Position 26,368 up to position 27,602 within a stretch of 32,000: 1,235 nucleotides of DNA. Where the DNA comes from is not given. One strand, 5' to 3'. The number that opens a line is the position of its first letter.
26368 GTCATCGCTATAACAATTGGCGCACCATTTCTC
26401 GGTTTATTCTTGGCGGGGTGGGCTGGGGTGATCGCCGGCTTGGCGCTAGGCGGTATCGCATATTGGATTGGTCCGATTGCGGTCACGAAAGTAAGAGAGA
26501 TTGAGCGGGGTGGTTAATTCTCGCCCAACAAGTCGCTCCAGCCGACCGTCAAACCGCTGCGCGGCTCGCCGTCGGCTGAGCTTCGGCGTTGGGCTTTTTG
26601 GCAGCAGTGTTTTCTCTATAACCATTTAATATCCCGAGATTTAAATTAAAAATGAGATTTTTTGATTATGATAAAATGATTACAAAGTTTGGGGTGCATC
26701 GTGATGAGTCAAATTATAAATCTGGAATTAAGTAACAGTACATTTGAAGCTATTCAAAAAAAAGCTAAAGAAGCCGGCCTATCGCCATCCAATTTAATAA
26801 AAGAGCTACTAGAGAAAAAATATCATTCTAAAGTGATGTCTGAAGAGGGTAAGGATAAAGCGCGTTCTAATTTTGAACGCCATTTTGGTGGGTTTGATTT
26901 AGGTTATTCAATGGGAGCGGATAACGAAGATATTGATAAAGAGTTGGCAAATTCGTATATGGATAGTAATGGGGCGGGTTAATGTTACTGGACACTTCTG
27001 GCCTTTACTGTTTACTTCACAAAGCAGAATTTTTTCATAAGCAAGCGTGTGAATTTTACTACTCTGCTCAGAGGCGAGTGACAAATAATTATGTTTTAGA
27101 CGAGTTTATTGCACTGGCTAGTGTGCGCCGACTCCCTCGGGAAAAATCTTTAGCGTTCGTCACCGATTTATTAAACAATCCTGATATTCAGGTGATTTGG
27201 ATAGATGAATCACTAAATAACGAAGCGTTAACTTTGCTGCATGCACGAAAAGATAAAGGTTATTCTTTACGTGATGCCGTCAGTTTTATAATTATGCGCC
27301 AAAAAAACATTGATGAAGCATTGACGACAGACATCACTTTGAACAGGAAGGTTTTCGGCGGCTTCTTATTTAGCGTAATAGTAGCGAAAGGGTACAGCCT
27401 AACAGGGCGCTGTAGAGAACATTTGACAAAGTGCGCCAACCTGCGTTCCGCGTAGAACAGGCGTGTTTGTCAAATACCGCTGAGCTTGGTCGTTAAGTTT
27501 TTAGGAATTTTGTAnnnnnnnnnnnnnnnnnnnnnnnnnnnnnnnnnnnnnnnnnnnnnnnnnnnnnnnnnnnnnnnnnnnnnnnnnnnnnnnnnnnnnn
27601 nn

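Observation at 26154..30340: Integron-type gene-cassette array with no integrase in sight (CALIN-like)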

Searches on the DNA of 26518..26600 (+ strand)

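Call 21: search_dna_similar(query=window:26518-26600:+, collection=plasmids, mode=distant, max_evalue=10, max_rows=30)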
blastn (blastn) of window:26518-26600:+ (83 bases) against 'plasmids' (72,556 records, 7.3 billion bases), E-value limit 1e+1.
Records with a match: 1232; places in all: 2043; records where one place covers at least 80% of the query: 1146.
Best place of each record, by identity: >=99% 4; 95-99% 4; 90-95% 18; 80-90% 1186; 60-80% 20.
By first word of the organism name: Escherichia 468; Klebsiella 315; Salmonella 200; Pseudomonas 53; Acinetobacter 39; Citrobacter 19; Streptomyces 15; Shigella 12; Sinorhizobium 12; Aeromonas 10; and 45 more.
By predicted mobility (MOB-suite, as given by PLSDB): conjugative 730; non-mobilizable 299; mobilizable 203.
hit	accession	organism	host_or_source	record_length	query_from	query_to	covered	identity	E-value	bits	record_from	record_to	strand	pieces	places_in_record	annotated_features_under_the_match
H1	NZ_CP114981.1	Enterobacter hormaechei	dog,pure culture,Kidney stone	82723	4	80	93%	83.1%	3e-11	74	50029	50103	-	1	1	none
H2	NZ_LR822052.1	Stutzerimonas stutzeri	-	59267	4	77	89%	83.8%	3e-11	73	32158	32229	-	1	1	none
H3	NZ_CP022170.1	Aeromonas salmonicida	Atlantic salmon,The RAS Atlantic Salmon ...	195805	4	77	89%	82.4%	1e-9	69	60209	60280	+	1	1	none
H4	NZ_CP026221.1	Aeromonas sp. ASNIH4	-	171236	4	77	89%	82.4%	1e-9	69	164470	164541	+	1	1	none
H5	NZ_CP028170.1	Salmonella enterica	human,biological fluid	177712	4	77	89%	82.4%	1e-9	69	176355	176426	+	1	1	none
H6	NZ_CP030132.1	Klebsiella pneumoniae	Homo sapiens,urine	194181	4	77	89%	82.4%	1e-9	69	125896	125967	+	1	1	none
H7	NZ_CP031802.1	Klebsiella pneumoniae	Homo sapiens,rectal swab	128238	4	77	89%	82.4%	1e-9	69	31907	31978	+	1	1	none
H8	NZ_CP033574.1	Shewanella algae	Neophocaena phocaenoides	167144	4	77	89%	82.4%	1e-9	69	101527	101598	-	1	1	none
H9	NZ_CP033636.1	Escherichia coli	cell culture,chicken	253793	4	77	89%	82.4%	1e-9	69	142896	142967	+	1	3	none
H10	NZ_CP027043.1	Klebsiella pneumoniae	Homo sapiens,stool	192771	4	77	89%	82.4%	1e-9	69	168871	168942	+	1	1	none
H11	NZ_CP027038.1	Klebsiella pneumoniae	Homo sapiens,stool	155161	4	77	89%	82.4%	1e-9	69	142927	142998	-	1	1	none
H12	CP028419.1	Aeromonas hydrophila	Deinagkistrodon acutus,cell ...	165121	4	77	89%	82.4%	1e-9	69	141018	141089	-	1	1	none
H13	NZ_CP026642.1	Escherichia coli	chicken meat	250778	4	77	89%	82.4%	1e-9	69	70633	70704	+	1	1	none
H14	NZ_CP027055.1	Klebsiella pneumoniae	Homo sapiens,urine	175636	4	77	89%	82.4%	1e-9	69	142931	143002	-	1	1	none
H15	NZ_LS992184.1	Citrobacter freundii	-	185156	4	77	89%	82.4%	1e-9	69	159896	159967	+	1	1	none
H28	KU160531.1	Vibrio alginolyticus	-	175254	4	77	89%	82.4%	1e-9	69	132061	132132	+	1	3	none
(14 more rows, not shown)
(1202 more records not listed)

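Call 22: get_annotated_region(hit=H3, flank=5000)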
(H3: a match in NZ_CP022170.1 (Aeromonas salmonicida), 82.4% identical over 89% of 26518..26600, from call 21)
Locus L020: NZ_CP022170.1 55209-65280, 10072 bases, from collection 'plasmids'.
description: Aeromonas salmonicida strain S121 plasmid pS121-1a, complete sequence
organism: Aeromonas salmonicida (NCBI taxid 645)
taxonomy: Bacteria; Pseudomonadota; Gammaproteobacteria; Aeromonadales; Aeromonadaceae; Aeromonas; Aeromonas salmonicida
host: -; source: Atlantic salmon,The RAS Atlantic Salmon facility; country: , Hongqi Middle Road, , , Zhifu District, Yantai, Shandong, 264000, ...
typing (MOB-suite, as given by PLSDB): mobilizable; replicon rep_cluster_1332; relaxase MOBH
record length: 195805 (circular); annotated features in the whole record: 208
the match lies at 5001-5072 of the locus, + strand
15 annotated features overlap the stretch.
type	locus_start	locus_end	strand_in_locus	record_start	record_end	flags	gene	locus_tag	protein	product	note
CDS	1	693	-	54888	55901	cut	intI1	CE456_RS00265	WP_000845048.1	class 1 integron integrase IntI1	-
CDS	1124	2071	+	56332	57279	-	-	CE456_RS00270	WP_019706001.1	IS30-like element ISAs2 family transposase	GO:0006313 - DNA transposition [Evidence IEA]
CDS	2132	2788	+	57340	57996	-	-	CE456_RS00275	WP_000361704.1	quinolone resistance pentapeptide repeat protein QnrVC4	-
predicted_resistance_gene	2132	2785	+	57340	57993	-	qnrVC4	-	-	quinolone resistance pentapeptide repeat protein QnrVC4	predicted by amrfinderplus; class QUINOLONE; identity 100.0%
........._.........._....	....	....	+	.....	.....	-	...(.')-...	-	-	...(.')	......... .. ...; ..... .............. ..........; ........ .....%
predicted_resistance_gene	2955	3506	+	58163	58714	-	aac(6')-Ib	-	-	AAC(6')-Ib family aminoglycoside 6'-N-acetyltransferase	predicted by amrfinderplus; class AMINOGLYCOSIDE; identity 100.0%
CDS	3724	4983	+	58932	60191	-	-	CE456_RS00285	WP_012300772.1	chloramphenicol efflux MFS transporter CmlA5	-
predicted_resistance_gene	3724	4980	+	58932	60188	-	cmlA5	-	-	chloramphenicol efflux MFS transporter CmlA5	predicted by amrfinderplus; class PHENICOL; identity 100.0%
CDS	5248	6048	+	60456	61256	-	-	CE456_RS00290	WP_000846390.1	oxacillin-hydrolyzing class D beta-lactamase OXA-10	-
predicted_resistance_gene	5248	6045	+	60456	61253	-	blaOXA-10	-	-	oxacillin-hydrolyzing class D beta-lactamase OXA-10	predicted by amrfinderplus; class BETA-LACTAM; identity 100.0%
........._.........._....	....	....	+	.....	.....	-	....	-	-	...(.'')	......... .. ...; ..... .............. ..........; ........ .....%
predicted_resistance_gene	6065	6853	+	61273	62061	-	aadA1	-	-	ANT(3'')-Ia family aminoglycoside nucleotidyltransferase AadA1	predicted by amrfinderplus; class AMINOGLYCOSIDE; identity 100.0%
predicted_resistance_gene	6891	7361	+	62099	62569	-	dfrA14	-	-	trimethoprim-resistant dihydrofolate reductase DfrA14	predicted by amrfinderplus; class TRIMETHOPRIM; identity 100.0%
CDS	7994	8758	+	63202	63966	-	-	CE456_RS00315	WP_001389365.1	IS6-like element IS6100 family transposase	GO:0006313 - DNA transposition [Evidence IEA]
CDS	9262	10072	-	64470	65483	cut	intI1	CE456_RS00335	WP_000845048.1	class 1 integron integrase IntI1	-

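Call 23: get_annotated_region(hit=H1, flank=5000)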
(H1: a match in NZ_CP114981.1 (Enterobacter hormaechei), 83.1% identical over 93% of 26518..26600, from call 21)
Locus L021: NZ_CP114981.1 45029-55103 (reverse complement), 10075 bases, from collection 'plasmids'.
description: Enterobacter hormaechei strain CUVET18-121 plasmid pCUVET18-121.2, complete sequence
organism: Enterobacter hormaechei (NCBI taxid 158836)
taxonomy: Bacteria; Pseudomonadota; Gammaproteobacteria; Enterobacterales; Enterobacteriaceae; Enterobacter; Enterobacter hormaechei
host: -; source: dog,pure culture,Kidney stone; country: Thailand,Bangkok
typing (MOB-suite, as given by PLSDB): non-mobilizable; replicon IncR
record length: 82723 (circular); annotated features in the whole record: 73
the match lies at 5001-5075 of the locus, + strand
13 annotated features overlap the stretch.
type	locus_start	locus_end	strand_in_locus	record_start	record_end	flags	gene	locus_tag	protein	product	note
CDS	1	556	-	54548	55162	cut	-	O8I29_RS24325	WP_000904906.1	recombinase family protein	GO:0006310 - DNA recombination [Evidence IEA]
CDS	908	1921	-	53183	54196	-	intI1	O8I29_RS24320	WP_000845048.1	class 1 integron integrase IntI1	-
CDS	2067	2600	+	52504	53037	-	aadB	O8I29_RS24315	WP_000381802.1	aminoglycoside nucleotidyltransferase ANT(2'')-Ia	-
predicted_resistance_gene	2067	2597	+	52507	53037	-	ant(2'')-Ia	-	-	aminoglycoside nucleotidyltransferase ANT(2'')-Ia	predicted by amrfinderplus; class AMINOGLYCOSIDE; identity 100.0%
CDS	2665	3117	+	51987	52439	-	-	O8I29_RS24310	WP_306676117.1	GNAT family N-acetyltransferase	-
predicted_resistance_gene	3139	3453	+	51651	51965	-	smr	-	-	multidrug efflux SMR transporter Smr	predicted by amrfinderplus; class QUATERNARY AMMONIUM; identity 99.05%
CDS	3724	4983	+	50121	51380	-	-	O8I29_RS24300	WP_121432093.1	CmlA family chloramphenicol efflux MFS transporter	GO:0055085 - transmembrane transport [Evidence IEA]; GO:1990961 - xenobiotic detoxification by transmembrane export ...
predicted_resistance_gene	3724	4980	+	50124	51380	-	cmlA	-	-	CmlA family chloramphenicol efflux MFS transporter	predicted by amrfinderplus; class PHENICOL; identity 99.76%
predicted_resistance_gene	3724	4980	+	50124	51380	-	cmlA4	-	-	chloramphenicol efflux MFS transporter CmlA4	predicted by amrfinderplus; class PHENICOL; identity 99.76%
CDS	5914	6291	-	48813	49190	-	-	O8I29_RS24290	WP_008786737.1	metalloregulator ArsR/SmtB family transcription factor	GO:0006355 - regulation of DNA-templated transcription [Evidence IEA]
CDS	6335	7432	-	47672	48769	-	-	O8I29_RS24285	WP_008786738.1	cation diffusion facilitator family transporter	GO:0006812 - monoatomic cation transport [Evidence IEA]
CDS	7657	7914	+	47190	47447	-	-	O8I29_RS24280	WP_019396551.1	metal-sensing transcriptional repressor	-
CDS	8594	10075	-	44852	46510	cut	-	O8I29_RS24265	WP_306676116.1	methyl-accepting chemotaxis protein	GO:0006935 - chemotaxis [Evidence IEA]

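Call 24: get_annotated_region(hit=H2, flank=5000)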
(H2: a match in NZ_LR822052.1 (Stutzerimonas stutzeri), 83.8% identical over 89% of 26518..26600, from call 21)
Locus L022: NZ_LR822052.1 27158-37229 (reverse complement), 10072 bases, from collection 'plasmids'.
description: Stutzerimonas stutzeri isolate BB1462 plasmid pPS-VIM-5_, complete sequence
organism: Stutzerimonas stutzeri (NCBI taxid 316)
taxonomy: Bacteria; Pseudomonadota; Gammaproteobacteria; Pseudomonadales; Pseudomonadaceae; Stutzerimonas; Stutzerimonas stutzeri
host: -; source: -; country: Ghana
typing (MOB-suite, as given by PLSDB): non-mobilizable
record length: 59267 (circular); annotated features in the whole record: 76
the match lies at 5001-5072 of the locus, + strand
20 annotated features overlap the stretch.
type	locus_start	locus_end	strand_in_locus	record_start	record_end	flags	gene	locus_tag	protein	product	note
CDS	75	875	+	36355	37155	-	-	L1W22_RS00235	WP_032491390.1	subclass B1 metallo-beta-lactamase VIM-5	-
predicted_resistance_gene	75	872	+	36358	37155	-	blaVIM-5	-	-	subclass B1 metallo-beta-lactamase VIM-5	predicted by amrfinderplus; class BETA-LACTAM; identity 100.0%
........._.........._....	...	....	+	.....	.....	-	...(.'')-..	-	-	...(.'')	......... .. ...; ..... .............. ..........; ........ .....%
CDS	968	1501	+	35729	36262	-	aadB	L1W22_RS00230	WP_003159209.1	aminoglycoside nucleotidyltransferase ANT(2'')-Ia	-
predicted_resistance_gene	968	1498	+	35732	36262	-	ant(2'')-Ia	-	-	aminoglycoside nucleotidyltransferase ANT(2'')-Ia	predicted by amrfinderplus; class AMINOGLYCOSIDE; identity 100.0%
CDS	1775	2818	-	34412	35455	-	-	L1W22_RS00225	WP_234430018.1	IS110 family transposase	-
predicted_resistance_gene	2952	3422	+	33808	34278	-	dfrA15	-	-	trimethoprim-resistant dihydrofolate reductase DfrA15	predicted by amrfinderplus; class TRIMETHOPRIM; identity 100.0%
CDS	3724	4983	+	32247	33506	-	-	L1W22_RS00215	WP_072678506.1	CmlA family chloramphenicol efflux MFS transporter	GO:0055085 - transmembrane transport [Evidence IEA]; GO:1990961 - xenobiotic detoxification by transmembrane export ...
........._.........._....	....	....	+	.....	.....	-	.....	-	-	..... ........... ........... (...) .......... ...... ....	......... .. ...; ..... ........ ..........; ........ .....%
predicted_resistance_gene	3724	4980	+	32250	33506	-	cmlA1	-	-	chloramphenicol efflux MFS transporter CmlA1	predicted by amrfinderplus; class PHENICOL; identity 99.76%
CDS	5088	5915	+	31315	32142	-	-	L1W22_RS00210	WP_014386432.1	OXA-2 family oxacillin-hydrolyzing class D beta-lactamase OXA-21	-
predicted_resistance_gene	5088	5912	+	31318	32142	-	blaOXA-21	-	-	OXA-2 family oxacillin-hydrolyzing class D beta-lactamase OXA-21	predicted by amrfinderplus; class BETA-LACTAM; identity 100.0%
predicted_resistance_gene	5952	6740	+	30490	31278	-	aadA1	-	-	ANT(3'')-Ia family aminoglycoside nucleotidyltransferase AadA1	predicted by amrfinderplus; class AMINOGLYCOSIDE; identity 100.0%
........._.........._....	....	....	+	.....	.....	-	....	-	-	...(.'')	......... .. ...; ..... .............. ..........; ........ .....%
CDS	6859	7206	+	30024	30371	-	-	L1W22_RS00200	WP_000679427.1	quaternary ammonium compound efflux SMR transporter QacE delta 1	-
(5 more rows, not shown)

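Call 37: get_annotated_region(hit=H28, flank=8000)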
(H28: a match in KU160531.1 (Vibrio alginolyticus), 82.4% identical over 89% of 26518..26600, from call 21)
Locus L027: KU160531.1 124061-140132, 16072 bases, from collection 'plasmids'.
description: Vibrio alginolyticus strain VAS3-1 plasmid pVAS3-1, complete sequence
organism: Vibrio alginolyticus (NCBI taxid 663)
taxonomy: Bacteria; Pseudomonadota; Gammaproteobacteria; Vibrionales; Vibrionaceae; Vibrio; Vibrio alginolyticus
host: -; source: -; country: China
typing (MOB-suite, as given by PLSDB): conjugative; replicon IncC; relaxase MOBH,MOBH; mating-pair formation MPF_F
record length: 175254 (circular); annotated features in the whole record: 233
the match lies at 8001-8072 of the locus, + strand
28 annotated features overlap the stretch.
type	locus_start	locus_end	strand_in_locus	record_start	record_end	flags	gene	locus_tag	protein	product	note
CDS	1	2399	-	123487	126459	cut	-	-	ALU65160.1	transposase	-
CDS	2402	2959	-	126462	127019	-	-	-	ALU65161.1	hypothetical protein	-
CDS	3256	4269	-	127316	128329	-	-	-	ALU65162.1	integrase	-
predicted_resistance_gene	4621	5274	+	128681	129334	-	qnrVC4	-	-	quinolone resistance pentapeptide repeat protein QnrVC4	predicted by amrfinderplus; class QUINOLONE; identity 100.0%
CDS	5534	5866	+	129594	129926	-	-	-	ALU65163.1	ethidium bromide resistance protein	-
predicted_resistance_gene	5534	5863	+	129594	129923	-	qacF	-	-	quaternary ammonium compound efflux SMR transporter QacF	predicted by amrfinderplus; class QUATERNARY AMMONIUM; identity 100.0%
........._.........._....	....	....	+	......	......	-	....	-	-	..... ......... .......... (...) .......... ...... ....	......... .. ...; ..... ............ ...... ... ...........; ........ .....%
CDS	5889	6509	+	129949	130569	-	-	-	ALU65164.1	aminoglycoside adenylyltransferase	-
predicted_resistance_gene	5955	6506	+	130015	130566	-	aac(6')-Ib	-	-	AAC(6')-Ib family aminoglycoside 6'-N-acetyltransferase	predicted by amrfinderplus; class AMINOGLYCOSIDE; identity 100.0%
CDS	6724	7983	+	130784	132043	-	-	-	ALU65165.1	MFS transporter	-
predicted_resistance_gene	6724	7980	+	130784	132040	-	cmlA5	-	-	chloramphenicol efflux MFS transporter CmlA5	predicted by amrfinderplus; class PHENICOL; identity 100.0%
CDS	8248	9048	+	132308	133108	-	-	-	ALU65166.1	class D beta-lactamase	-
predicted_resistance_gene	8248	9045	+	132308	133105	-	blaOXA-10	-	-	oxacillin-hydrolyzing class D beta-lactamase OXA-10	predicted by amrfinderplus; class BETA-LACTAM; identity 100.0%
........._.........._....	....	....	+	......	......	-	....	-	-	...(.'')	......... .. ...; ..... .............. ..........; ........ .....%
CDS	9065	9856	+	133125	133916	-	-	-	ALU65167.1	adenylyltransferase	-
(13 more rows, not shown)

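Call 73: search_with_rna_model(model_id=R1, sources=[L020, L021, L022, L026, L027, L029, L023], filters=off, max_evalue=0.05, make_alignment=true)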
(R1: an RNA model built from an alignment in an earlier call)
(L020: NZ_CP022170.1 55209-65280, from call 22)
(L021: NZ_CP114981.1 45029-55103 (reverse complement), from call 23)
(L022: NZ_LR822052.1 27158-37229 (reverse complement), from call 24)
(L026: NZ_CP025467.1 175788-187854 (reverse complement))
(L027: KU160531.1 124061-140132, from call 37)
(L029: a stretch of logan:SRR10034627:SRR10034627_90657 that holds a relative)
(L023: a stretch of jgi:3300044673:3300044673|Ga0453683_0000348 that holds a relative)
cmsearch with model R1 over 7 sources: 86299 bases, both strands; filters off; matches with E-value up to 0.05: 25.
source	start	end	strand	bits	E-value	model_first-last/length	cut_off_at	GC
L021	5003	5072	+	65.4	1e-14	1-72/72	no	0.64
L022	5003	5072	+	65.4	1e-14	1-72/72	no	0.64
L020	5003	5072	+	64.9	1.4e-14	1-72/72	no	0.63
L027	8003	8072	+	64.9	1.4e-14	1-72/72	no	0.63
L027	5877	5936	+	62.7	5.2e-14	1-72/72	no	0.55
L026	7522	7629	+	61.9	8.5e-14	1-72/72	no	0.56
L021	3464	3523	+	59.7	3.3e-13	1-72/72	no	0.62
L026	6646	6717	+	57.8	1e-12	1-72/72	no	0.64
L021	2595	2654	+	57.6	1.1e-12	1-72/72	no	0.57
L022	884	964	+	53.5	1.3e-11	1-72/72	no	0.56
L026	9104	9175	+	50.3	9.2e-11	1-72/72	no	0.51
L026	5998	6078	+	48.1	3.4e-10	1-72/72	no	0.57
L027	5298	5425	+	48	3.7e-10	1-72/72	no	0.54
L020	2809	2936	+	47.9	3.8e-10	1-72/72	no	0.55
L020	7359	7444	+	41.5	1.9e-08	1-72/72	no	0.49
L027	10359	10444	+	41.5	1.9e-08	1-72/72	no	0.49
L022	3420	3523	+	41.3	2e-08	1-72/72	no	0.53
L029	3177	3236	+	39.5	6.1e-08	1-72/72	no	0.53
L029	3943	4011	+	35.2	8.2e-07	1-72/72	no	0.57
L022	5879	5948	+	30.8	1.2e-05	1-72/72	no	0.61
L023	8634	8717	+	28.1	6e-05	1-72/72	no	0.62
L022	2878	2937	+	27.3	9.4e-05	1-72/72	no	0.6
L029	5734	5861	+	21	0.0044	1-72/72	no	0.55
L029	6799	6914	+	18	0.027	1-72/72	no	0.52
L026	7522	7629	-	17.2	0.042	1-72/72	no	0.56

Alignment A5: 25 matches aligned to the model, 157 columns, each read 5' to 3' on its own strand. Consensus structure (alignment columns), stored with it:
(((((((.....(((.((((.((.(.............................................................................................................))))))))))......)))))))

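Call 74: build_rna_model(alignment_id=A5)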
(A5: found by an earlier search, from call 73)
Model R2 built from alignment A5 (25 sequences, 157 columns); structure: stored with the alignment.
model positions 73; base pairs 17; branch points 0; effective number of sequences 25; information 0.743 bits per position. Calibrated on 0.2 Mb of random sequence (short: E-values are rough).
structure used (alignment columns):
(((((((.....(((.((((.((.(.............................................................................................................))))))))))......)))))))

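Call 75: search_with_rna_model(model_id=R2, source=window, filters=off, max_evalue=10)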
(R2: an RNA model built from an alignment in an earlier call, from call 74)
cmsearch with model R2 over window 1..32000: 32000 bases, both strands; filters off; matches with E-value up to 10: 8.
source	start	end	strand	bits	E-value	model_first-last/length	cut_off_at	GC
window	26523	26594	+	55.4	5.7e-10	1-73/73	no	0.71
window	26523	26594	-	23.3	0.0037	1-73/73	no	0.71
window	28652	28739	+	19.1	0.029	1-73/73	no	0.58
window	27397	27498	+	18.3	0.043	1-73/73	no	0.52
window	27905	27992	+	13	0.56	1-73/73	no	0.53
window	13199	13222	+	12.4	0.75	1-73/73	no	0.42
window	29681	29735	+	8.8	4.4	1-73/73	no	0.36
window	27552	27608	-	8.7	4.7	1-73/73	no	0.46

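Call 83: search_with_rna_model(model_id=R2, sources=[L034, L035, L036, L037, L038, L039, L040, L041, L042, L043, L044, L045, L046, L047, L048, L049, L050, L051, L052], filters=default, max_evalue=1)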
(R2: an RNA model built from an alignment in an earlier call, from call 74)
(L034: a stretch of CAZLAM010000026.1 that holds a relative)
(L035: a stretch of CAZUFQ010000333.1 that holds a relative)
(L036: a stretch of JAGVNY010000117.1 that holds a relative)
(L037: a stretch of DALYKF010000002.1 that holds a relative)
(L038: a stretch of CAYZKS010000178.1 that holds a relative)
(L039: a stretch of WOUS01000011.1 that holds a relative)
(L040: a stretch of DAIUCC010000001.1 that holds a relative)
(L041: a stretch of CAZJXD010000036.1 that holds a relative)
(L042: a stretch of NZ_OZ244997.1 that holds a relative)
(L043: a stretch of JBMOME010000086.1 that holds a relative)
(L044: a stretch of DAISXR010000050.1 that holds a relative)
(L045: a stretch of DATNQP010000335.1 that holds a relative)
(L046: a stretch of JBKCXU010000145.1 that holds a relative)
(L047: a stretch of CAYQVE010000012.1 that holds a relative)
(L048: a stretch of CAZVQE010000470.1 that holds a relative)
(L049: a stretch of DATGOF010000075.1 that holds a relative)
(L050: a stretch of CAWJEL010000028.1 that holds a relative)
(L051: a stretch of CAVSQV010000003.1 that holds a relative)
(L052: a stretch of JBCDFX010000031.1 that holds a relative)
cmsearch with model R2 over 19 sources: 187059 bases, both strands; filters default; matches with E-value up to 1: 6.
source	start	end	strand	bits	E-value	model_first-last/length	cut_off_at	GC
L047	6925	7026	+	37.2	2.5e-05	1-73/73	no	0.69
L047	7596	7662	+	34.8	7.8e-05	1-73/73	no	0.61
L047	5888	5977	+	21.9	0.043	1-73/73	no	0.69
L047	6628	6720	+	19.8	0.12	1-73/73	no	0.73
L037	1661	1719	+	17.4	0.39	1-73/73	no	0.59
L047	8159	8225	+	17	0.47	1-73/73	no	0.69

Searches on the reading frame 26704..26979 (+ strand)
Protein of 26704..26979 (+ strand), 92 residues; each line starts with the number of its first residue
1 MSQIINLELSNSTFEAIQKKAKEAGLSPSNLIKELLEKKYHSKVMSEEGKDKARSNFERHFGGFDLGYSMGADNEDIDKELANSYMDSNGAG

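Call 9: search_protein_families(library=pfam, max_evalue=0.01, proteins=[window:26704-26979:+])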
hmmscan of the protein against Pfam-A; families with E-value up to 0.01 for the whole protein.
window:26704-26979:+ (92 aa): 4 families
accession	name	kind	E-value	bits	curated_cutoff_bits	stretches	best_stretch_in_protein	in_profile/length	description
PF21983.2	NikA-like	-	0.0002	21.9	27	1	3-39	5-41/72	Mobilization protein NikA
PF19891.5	DUF6364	-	0.0018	19.1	27.3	1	1-50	1-39/70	Family of unknown function (DUF6364)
PF12441.14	CopG_antitoxin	-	0.0025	18.9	28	1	3-39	43-79/79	CopG antitoxin of type II toxin-antitoxin system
PF01402.27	RHH_1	-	0.006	16.9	20.5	1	5-39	2-36/39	Ribbon-helix-helix protein, copG family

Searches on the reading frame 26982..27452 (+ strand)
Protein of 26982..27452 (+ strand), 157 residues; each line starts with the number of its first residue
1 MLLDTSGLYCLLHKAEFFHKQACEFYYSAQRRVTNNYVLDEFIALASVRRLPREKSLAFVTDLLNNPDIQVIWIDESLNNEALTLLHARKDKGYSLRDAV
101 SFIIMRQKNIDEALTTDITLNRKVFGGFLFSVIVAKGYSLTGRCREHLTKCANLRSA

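Call 9: search_protein_families(library=pfam, max_evalue=0.01, proteins=[window:26982-27452:+])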
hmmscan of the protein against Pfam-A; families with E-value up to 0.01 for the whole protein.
window:26982-27452:+ (157 aa): 1 family
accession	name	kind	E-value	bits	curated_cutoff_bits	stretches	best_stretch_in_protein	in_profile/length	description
PF01850.27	PIN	-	3.1e-07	31.5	23.6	1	1-122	1-116/120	PIN domain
